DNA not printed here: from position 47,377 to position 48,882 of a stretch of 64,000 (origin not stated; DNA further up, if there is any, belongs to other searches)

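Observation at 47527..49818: Unusual metal-homeostasis operon: csoR followed by a glutathionylspermidine-synthase-like ATP-grasp ligase, a Cys/His-rich MauE-like membrane protein and a Met-rich DUF305 protein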

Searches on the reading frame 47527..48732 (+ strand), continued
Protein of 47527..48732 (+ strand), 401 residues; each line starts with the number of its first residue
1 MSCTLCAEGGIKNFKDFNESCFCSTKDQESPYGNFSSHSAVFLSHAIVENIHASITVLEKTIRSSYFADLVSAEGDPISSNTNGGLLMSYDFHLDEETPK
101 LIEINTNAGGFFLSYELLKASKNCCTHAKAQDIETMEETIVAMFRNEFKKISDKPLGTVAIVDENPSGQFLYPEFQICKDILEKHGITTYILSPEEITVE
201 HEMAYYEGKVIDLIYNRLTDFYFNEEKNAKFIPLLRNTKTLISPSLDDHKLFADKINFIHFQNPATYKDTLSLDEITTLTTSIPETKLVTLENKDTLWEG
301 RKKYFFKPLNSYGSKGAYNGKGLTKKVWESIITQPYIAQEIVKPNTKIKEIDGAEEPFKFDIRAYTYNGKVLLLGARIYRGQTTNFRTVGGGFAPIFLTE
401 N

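Call 62: get_annotated_region(hit=H1, flank=8000)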
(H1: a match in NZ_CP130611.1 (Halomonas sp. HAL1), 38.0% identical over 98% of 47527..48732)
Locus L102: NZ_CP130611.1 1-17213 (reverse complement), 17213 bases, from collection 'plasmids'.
description: Halomonas sp. HAL1 plasmid pHAL1, complete sequence
organism: Halomonas sp. HAL1 (NCBI taxid 550984)
taxonomy: Bacteria; Pseudomonadota; Gammaproteobacteria; Oceanospirillales; Halomonadaceae; Halomonas; Halomonas sp. HAL1
host: -; source: Cell culture,soil; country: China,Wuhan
typing (MOB-suite, as given by PLSDB): non-mobilizable; replicon rep_cluster_924
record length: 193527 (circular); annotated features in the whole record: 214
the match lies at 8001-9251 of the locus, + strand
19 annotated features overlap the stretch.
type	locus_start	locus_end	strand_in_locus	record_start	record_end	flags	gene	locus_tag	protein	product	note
CDS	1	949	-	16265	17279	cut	-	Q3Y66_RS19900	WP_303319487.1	IS630 family transposase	-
CDS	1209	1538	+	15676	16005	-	-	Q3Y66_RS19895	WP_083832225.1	four-helix bundle copper-binding protein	-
CDS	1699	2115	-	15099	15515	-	-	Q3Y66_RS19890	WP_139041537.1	hypothetical protein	-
CDS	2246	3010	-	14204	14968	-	-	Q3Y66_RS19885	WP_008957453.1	copper resistance protein B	-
CDS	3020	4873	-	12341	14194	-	-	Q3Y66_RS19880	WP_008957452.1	copper resistance system multicopper oxidase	GO:0006825 - copper ion transport [Evidence IEA]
CDS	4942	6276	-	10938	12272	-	-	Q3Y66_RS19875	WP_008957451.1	ATP-binding protein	-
CDS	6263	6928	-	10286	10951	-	-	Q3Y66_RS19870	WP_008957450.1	response regulator transcription factor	GO:0000160 - phosphorelay signal transduction system [Evidence IEA]; GO:0006355 - regulation of DNA-templated ...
CDS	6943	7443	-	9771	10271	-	-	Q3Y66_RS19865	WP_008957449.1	plastocyanin/azurin family copper-binding protein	-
CDS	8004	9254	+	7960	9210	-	-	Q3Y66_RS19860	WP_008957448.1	hypothetical protein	-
CDS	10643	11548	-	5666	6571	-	-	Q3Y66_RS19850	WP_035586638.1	CopD family protein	-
CDS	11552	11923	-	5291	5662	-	-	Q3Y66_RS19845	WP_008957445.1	copper resistance CopC family protein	-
CDS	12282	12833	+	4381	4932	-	-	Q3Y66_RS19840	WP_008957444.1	hypothetical protein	-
CDS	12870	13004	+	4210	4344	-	-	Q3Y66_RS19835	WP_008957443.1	hypothetical protein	-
CDS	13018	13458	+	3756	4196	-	-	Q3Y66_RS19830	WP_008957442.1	DUF411 domain-containing protein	-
CDS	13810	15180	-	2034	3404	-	-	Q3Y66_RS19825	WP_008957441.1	MFS transporter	GO:0055085 - transmembrane transport [Evidence IEA]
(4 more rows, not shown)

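Call 63: get_annotated_region(hit=H28, flank=8000)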
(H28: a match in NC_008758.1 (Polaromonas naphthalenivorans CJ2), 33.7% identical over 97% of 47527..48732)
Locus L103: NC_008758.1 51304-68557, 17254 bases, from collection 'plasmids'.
description: Polaromonas naphthalenivorans CJ2 plasmid pPNAP02, complete sequence
organism: Polaromonas naphthalenivorans CJ2 (NCBI taxid 365044)
taxonomy: Bacteria; Pseudomonadota; Betaproteobacteria; Burkholderiales; Comamonadaceae; Polaromonas; Polaromonas naphthalenivorans; Polaromonas naphthalenivorans CJ2
host: -; source: -; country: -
typing (MOB-suite, as given by PLSDB): non-mobilizable; replicon rep_cluster_1495
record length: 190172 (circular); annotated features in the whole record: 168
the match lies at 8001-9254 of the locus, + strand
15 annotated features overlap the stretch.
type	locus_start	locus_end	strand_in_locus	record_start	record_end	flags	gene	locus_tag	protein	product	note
CDS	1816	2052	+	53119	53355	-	-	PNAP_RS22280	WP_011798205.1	heavy-metal-associated domain-containing protein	-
CDS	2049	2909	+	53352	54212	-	ppk2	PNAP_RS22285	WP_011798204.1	polyphosphate kinase 2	GO:0006793 - phosphorus metabolic process [Evidence IEA]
CDS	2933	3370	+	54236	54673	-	-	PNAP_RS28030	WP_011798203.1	heavy-metal-associated domain-containing protein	-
CDS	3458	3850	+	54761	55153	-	-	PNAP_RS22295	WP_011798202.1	hypothetical protein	-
CDS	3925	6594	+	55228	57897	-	-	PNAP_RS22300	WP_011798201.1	heavy metal translocating P-type ATPase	-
CDS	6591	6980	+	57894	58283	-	-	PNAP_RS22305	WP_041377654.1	hypothetical protein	-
CDS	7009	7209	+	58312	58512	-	-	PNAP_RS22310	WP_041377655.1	DUF2933 domain-containing protein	-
CDS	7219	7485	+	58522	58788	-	-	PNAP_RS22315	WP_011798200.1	DUF5676 family membrane protein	-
CDS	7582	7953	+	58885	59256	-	-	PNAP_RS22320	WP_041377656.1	hypothetical protein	-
CDS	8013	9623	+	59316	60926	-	-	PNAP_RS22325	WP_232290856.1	hypothetical protein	-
CDS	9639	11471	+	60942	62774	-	-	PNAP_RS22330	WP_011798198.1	N-acetylglutaminylglutamine amidotransferase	-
CDS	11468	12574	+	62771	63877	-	tal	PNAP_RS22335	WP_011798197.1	transaldolase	GO:0006098 - pentose-phosphate shunt [Evidence IEA]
CDS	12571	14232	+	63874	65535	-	pgm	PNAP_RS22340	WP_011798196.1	phosphoglucomutase (alpha-D-glucose-1,6-bisphosphate-dependent)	GO:0005975 - carbohydrate metabolic process [Evidence IEA]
CDS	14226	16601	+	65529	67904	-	-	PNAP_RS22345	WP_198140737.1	phosphoketolase family protein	-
CDS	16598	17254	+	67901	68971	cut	-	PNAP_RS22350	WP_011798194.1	acetate kinase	-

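Call 65: search_protein_families(library=pfam, proteins=[L103:8013-9623:+, L103:9639-11471:+, L099:9236-9514:+, L099:7273-7692:-, L103:7582-7953:+, L100:7248-7784:+, L003:10435-10797:+, L003:10812-11768:+, L010:10311-10643:+, L010:10660-11004:+], max_evalue=0.01)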
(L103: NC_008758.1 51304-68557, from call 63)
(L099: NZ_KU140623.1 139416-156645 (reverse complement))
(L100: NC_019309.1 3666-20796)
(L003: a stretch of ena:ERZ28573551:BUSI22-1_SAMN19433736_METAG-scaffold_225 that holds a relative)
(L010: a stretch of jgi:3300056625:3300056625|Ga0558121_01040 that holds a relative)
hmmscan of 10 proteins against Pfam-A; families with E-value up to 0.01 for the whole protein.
L103:8013-9623:+ (536 aa): 0 families

L103:9639-11471:+ (610 aa): 4 families
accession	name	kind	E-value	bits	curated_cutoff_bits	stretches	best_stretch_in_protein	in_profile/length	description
PF00733.27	Asn_synthase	-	2.3e-83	281.2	21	1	243-587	2-354/354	Asparagine synthase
PF13537.11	GATase_7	-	1.9e-48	164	25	1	47-167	1-123/123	Glutamine amidotransferase domain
PF13522.11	GATase_6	-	4.9e-45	153.2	27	1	32-160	1-129/130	Glutamine amidotransferase domain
PF12481.13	DUF3700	-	0.001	19.1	27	1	113-154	123-164/228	Aluminium induced protein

L099:9236-9514:+ (92 aa): 1 family
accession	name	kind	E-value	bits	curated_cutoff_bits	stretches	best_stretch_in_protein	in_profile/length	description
PF00871.23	Acetate_kinase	-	0.00041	19.6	22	1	6-76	2-72/392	Acetokinase family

L099:7273-7692:- (139 aa): 0 families

L103:7582-7953:+ (123 aa): 1 family
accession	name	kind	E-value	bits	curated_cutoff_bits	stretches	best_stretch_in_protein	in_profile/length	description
PF24481.2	CT398_CC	-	0.0065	16.8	27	1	25-105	67-147/180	CT398-like coiled coil hairpin domain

L100:7248-7784:+ (178 aa): 1 family
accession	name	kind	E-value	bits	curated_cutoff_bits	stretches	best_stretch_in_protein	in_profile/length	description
PF02441.25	Flavoprotein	-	1e-26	93.9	22.7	1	4-176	2-159/162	Flavoprotein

L003:10435-10797:+ (120 aa): 0 families

L003:10812-11768:+ (318 aa): 0 families

L010:10311-10643:+ (110 aa): 0 families

L010:10660-11004:+ (114 aa): 0 families

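Call 82: search_protein_families(library=pfam, alignment_id=A1, max_evalue=10)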
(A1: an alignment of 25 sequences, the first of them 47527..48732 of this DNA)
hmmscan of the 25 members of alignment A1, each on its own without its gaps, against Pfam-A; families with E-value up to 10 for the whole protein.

A. member 1, window:47527-48732:+ (401 aa): 1 family
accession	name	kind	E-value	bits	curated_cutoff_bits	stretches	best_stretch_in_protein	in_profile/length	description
PF18128.7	HydF_dimer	-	0.25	11.9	23.4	1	158-196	15-52/99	Hydrogen maturase F dimerization domain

B. families by the number of members that match (of 25 scanned): 17 families
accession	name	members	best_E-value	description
PF14398.11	ATPgrasp_YheCD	8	3e-05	YheC/D like ATP-grasp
PF02655.19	ATP-grasp_3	6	7.6e-06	ATP-grasp domain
PF14403.11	CP_ATPgrasp_2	5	2.5e-05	Circularly permuted ATP-grasp type 2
PF14397.11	ATPgrasp_ST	4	0.0016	Sugar-transfer associated ATP-grasp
PF13554.12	Phage_tail_terminator_5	1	0.017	Phage tail terminator protein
PF03133.20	TTL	1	0.048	Tubulin-tyrosine ligase family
PF17171.9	GST_C_6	1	0.057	Glutathione S-transferase, C-terminal domain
PF07914.17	DUF1679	1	0.07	Uncharacterized oxidoreductase dhs-27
PF02254.24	TrkA_N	1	0.092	TrkA-N domain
PF20750.3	PAP_NTPase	1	0.093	Poly(A) polymerase nucleotidyltransferase domain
PF10975.14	DUF2802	1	0.12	Protein of unknown function (DUF2802)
PF23282.1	WHD_ROQ1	1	0.14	Disease resistance protein Roq1-like, winged-helix domain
PF14470.12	bPH_3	1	0.18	Bacterial PH domain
PF07541.17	EIF_2_alpha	1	0.18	Eukaryotic translation initiation factor 2 alpha subunit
PF09326.16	NADH_dhqG_C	1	0.23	NADH-ubiquinone oxidoreductase subunit G, C-terminal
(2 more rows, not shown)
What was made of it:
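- Closest known: CP_ATPgrasp_2 proteins. Same: Five of 25 members give sub-threshold PF14403 hits, the best at 2.5e-5 (call 82).
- A1 members give weak hits to ATPgrasp_YheCD (8 of 25), CP_ATPgrasp_2 (5 of 25) and TTL (1 of 25) (call 82).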

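Call 85: get_annotated_region(hit=H2, flank=6000)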
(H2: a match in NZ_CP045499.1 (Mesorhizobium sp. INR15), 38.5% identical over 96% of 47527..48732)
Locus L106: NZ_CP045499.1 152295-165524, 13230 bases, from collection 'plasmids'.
description: Mesorhizobium sp. INR15 plasmid unnamed3
organism: Mesorhizobium sp. INR15 (NCBI taxid 2654248)
taxonomy: Bacteria; Pseudomonadota; Alphaproteobacteria; Hyphomicrobiales; Phyllobacteriaceae; Mesorhizobium; Mesorhizobium sp. INR15
host: -; source: pure culture,nutrient broth; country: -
typing (MOB-suite, as given by PLSDB): non-mobilizable; mating-pair formation MPF_T
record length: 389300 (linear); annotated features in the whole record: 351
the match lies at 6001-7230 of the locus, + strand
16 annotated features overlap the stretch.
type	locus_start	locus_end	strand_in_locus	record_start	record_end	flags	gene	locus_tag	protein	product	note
CDS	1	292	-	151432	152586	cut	ltrA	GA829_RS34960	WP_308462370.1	group II intron reverse transcriptase/maturase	GO:0000373 - Group II intron splicing [Evidence IEA]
CDS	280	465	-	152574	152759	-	-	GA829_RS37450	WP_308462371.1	hypothetical protein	-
CDS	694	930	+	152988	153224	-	-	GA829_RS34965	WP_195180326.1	hypothetical protein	-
CDS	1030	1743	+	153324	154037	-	-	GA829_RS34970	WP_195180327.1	DUF4113 domain-containing protein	-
CDS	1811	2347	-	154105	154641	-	-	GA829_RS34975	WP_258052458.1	cytochrome c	-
CDS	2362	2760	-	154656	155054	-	cueR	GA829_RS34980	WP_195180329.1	Cu(I)-responsive transcriptional regulator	GO:0006878 - intracellular copper ion homeostasis [Evidence IEA]; GO:0006355 - regulation of DNA-templated ...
CDS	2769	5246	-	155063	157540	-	-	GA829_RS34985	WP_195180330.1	heavy metal translocating P-type ATPase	-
CDS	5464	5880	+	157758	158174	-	-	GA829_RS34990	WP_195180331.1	DUF305 domain-containing protein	-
CDS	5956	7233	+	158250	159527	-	-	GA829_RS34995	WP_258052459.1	hypothetical protein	-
CDS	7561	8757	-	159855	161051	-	-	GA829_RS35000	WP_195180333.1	NAD(P)/FAD-dependent oxidoreductase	-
CDS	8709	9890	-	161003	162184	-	chrA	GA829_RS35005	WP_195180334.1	chromate efflux transporter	GO:0015703 - chromate transport [Evidence IEA]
CDS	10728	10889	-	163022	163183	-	-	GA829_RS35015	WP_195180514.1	hypothetical protein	-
CDS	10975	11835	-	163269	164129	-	-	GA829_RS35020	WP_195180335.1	helix-turn-helix transcriptional regulator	-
CDS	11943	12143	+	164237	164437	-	-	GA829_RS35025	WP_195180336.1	DUF2061 domain-containing protein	-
CDS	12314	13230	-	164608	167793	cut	-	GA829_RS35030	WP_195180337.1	efflux RND transporter permease subunit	GO:0042908 - xenobiotic transport [Evidence IEA]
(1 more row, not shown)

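Call 86: get_annotated_region(hit=H4, flank=6000)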
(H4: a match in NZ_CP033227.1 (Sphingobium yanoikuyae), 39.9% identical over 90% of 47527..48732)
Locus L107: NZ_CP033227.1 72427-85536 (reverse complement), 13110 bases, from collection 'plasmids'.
description: Sphingobium yanoikuyae strain SJTF8 plasmid pF1, complete sequence
organism: Sphingobium yanoikuyae (NCBI taxid 13690)
taxonomy: Bacteria; Pseudomonadota; Alphaproteobacteria; Sphingomonadales; Sphingomonadaceae; Sphingobium; Sphingobium yanoikuyae
host: -; source: Mixed culture,wastewater; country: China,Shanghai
typing (MOB-suite, as given by PLSDB): mobilizable; relaxase MOBP
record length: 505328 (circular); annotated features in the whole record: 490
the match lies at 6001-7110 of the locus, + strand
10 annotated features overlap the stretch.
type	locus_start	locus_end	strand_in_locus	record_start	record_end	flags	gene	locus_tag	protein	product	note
CDS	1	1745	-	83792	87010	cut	-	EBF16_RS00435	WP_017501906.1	error-prone DNA polymerase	GO:0006260 - DNA replication [Evidence IEA]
CDS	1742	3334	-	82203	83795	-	-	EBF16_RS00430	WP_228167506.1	DNA polymerase Y family protein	-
CDS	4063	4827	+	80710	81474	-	-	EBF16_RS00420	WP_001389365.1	IS6-like element IS6100 family transposase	GO:0006313 - DNA transposition [Evidence IEA]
CDS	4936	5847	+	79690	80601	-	-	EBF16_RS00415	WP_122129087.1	cation diffusion facilitator family transporter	-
CDS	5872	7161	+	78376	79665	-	-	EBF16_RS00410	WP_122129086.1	hypothetical protein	-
CDS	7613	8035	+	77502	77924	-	-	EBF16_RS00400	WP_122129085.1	hypothetical protein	-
CDS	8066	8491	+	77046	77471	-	-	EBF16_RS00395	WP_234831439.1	hypothetical protein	-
CDS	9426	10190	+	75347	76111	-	-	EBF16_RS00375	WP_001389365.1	IS6-like element IS6100 family transposase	GO:0006313 - DNA transposition [Evidence IEA]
CDS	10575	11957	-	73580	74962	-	-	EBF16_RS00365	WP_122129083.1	aldehyde dehydrogenase family protein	-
CDS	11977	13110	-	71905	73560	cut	-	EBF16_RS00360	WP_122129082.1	acetolactate synthase large subunit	-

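Call 87: get_annotated_region(hit=H29, flank=6000)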
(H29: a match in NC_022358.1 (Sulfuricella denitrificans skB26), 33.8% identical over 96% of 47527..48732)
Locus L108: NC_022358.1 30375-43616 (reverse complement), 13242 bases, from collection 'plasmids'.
description: Sulfuricella denitrificans skB26 plasmid pSCD, complete sequence
organism: Sulfuricella denitrificans skB26 (NCBI taxid 1163617)
taxonomy: Bacteria; Pseudomonadota; Betaproteobacteria; Nitrosomonadales; Sulfuricellaceae; Sulfuricella; Sulfuricella denitrificans; Sulfuricella denitrificans skB26
host: -; source: -; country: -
typing (MOB-suite, as given by PLSDB): non-mobilizable; replicon rep_cluster_1630
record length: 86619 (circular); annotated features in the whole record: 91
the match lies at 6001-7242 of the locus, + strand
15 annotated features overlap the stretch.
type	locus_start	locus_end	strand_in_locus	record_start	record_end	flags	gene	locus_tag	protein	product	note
CDS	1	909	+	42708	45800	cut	-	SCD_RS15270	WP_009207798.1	efflux RND transporter permease subunit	-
CDS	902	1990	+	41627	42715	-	-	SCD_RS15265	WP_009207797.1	FAD-binding oxidoreductase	-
CDS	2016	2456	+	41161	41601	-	-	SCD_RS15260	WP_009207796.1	YeeE/YedE thiosulfate transporter family protein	-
CDS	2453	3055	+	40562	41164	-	-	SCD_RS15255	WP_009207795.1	DUF6691 family protein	-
CDS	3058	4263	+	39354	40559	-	-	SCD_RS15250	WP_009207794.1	hypothetical protein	-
CDS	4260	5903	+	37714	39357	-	-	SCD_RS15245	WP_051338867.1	phospholipase D family protein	-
CDS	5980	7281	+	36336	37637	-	-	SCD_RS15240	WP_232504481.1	hypothetical protein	-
CDS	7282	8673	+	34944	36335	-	atpD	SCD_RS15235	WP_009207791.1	F0F1 ATP synthase subunit beta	GO:0015986 - proton motive force-driven ATP synthesis [Evidence IEA]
CDS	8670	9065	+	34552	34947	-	-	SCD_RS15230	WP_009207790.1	hypothetical protein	-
CDS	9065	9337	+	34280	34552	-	-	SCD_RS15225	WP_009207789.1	AtpZ/AtpI family protein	-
CDS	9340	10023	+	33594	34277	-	-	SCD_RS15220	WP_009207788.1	F0F1 ATP synthase subunit A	-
CDS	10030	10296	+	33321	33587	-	atpE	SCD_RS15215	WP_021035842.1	ATP synthase F0 subunit C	GO:0015986 - proton motive force-driven ATP synthesis [Evidence IEA]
CDS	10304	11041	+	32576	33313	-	-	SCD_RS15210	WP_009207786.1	F0F1 ATP synthase subunit delta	GO:0015986 - proton motive force-driven ATP synthesis [Evidence IEA]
CDS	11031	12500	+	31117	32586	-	-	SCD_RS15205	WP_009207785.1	F0F1 ATP synthase subunit alpha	GO:0015986 - proton motive force-driven ATP synthesis [Evidence IEA]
CDS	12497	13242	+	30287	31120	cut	-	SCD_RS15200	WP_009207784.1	FoF1 ATP synthase subunit gamma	GO:0042777 - proton motive force-driven plasma membrane ATP synthesis [Evidence IEA]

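Call 88: get_annotated_region(hit=H17, flank=6000)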
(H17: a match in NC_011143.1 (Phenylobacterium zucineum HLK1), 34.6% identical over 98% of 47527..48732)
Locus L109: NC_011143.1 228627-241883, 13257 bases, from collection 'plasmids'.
description: Phenylobacterium zucineum HLK1 plasmid unnamed, complete sequence
organism: Phenylobacterium zucineum HLK1 (NCBI taxid 450851)
taxonomy: Bacteria; Pseudomonadota; Alphaproteobacteria; Caulobacterales; Caulobacteraceae; Phenylobacterium; Phenylobacterium zucineum; Phenylobacterium zucineum HLK1
host: -; source: -; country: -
typing (MOB-suite, as given by PLSDB): conjugative; replicon rep_cluster_534; relaxase MOBP; mating-pair formation MPF_T
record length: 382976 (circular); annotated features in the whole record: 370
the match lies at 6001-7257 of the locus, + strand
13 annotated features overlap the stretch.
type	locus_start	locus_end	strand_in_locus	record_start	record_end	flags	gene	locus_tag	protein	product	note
CDS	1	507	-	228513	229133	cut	-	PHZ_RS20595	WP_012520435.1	sigma-70 family RNA polymerase sigma factor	GO:0006352 - DNA-templated transcription initiation [Evidence IEA]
CDS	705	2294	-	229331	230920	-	-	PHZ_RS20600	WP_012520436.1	AarF/UbiB family protein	-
CDS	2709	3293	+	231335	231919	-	-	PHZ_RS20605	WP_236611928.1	lysophospholipid acyltransferase family protein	-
CDS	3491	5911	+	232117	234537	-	ppsA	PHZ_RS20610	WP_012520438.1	phosphoenolpyruvate synthase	GO:0016310 - phosphorylation [Evidence IEA]; GO:0006090 - pyruvate metabolic process [Evidence IEA]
CDS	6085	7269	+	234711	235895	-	-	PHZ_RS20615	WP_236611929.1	hypothetical protein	-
CDS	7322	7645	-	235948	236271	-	-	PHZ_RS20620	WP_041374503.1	hypothetical protein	-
CDS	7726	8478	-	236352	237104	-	-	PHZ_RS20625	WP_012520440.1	Bax inhibitor-1/YccA family protein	-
CDS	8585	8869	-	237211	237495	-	-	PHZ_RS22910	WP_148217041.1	hypothetical protein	-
CDS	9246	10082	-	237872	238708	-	-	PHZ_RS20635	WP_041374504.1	enoyl-CoA hydratase-related protein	-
CDS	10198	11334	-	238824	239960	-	-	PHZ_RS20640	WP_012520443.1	methionine adenosyltransferase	-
CDS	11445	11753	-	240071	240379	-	-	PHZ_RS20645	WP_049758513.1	hypothetical protein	-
CDS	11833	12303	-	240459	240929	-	-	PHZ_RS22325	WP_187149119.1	SRPBCC family protein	-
CDS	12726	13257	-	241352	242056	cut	-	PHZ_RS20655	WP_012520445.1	copper resistance protein B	-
